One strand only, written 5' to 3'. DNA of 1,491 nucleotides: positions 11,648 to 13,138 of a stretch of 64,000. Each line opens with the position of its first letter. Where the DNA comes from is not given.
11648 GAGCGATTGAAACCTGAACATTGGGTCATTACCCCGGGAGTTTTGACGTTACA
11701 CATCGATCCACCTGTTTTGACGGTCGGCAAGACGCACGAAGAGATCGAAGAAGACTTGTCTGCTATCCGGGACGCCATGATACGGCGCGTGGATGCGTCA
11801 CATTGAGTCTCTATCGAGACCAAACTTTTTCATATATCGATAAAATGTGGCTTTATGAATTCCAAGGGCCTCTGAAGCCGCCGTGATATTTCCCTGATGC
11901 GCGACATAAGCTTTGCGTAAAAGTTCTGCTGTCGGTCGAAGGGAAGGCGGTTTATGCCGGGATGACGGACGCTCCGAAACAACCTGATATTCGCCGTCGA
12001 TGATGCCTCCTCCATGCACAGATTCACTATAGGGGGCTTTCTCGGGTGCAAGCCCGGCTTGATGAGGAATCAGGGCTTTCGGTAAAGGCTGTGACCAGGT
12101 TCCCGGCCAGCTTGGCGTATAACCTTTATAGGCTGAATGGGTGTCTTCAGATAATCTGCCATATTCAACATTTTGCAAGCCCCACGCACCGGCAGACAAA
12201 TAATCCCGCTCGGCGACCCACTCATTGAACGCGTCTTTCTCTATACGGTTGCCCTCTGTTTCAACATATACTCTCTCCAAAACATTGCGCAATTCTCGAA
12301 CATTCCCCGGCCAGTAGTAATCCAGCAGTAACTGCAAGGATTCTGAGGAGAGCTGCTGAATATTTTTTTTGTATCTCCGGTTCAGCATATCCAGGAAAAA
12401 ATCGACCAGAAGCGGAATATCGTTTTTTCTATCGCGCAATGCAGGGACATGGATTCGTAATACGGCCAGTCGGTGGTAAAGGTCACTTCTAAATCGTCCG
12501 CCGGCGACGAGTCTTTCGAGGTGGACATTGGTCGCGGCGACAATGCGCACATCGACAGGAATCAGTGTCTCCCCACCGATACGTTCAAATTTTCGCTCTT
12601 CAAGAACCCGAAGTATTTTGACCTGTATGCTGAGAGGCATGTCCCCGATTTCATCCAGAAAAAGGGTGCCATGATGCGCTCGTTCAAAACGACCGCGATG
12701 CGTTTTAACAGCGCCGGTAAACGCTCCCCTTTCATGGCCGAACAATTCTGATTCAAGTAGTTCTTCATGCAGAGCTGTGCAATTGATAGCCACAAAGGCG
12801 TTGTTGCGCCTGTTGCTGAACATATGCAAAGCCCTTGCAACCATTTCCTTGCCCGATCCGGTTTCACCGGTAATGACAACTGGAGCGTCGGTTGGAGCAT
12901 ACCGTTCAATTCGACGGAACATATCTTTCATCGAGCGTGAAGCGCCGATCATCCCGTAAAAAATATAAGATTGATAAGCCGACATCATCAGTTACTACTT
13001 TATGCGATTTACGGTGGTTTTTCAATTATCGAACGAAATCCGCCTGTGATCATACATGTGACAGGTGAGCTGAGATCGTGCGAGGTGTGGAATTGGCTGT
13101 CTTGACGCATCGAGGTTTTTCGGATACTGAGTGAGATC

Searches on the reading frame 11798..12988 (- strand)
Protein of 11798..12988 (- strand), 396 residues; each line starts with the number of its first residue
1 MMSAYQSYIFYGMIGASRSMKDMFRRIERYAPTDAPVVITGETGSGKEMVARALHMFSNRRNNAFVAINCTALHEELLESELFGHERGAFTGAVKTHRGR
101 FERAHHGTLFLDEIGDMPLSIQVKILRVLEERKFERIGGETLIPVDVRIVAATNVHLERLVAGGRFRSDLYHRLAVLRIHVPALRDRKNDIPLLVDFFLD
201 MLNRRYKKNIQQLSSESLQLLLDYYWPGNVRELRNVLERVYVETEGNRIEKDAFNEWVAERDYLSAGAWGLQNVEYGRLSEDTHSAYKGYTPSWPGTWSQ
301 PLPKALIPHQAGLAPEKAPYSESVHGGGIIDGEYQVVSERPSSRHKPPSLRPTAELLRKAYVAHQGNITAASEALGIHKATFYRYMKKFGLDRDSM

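Call 9: search_protein_families(library=pfam, proteins=[window:11798-12988:-], max_evalue=0.001)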
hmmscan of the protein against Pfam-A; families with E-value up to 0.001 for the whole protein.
window:11798-12988:- (396 aa): 8 families
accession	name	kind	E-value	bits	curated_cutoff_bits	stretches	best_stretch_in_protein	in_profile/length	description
PF00158.32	Sigma54_activat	-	3.8e-70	235.4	20.2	1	13-180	1-168/168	Sigma-54 interaction domain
PF14532.12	Sigma54_activ_2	-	1.9e-23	83.7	25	1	14-184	1-138/138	Sigma-54 interaction domain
PF25601.1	AAA_lid_14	-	2.4e-23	82.2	27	1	185-259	1-75/87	AAA+ ATPase lid domain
PF07728.20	AAA_5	-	2.2e-08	34.7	22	1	36-155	1-123/139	AAA domain (dynein-related subfamily)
PF07724.20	AAA_2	-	2e-07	31.6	27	1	38-162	7-132/166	AAA domain (Cdc48 subfamily)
PF01078.27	Mg_chelatase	-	2.5e-06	27.5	20.3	1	37-154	25-157/207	Magnesium chelatase, subunit ChlI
PF13556.12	HTH_30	-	4.7e-05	23.5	27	1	359-388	6-35/59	PucR C-terminal helix-turn-helix domain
PF02954.25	HTH_8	-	0.00017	21.7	22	1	355-389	8-42/42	Bacterial regulatory protein, Fis family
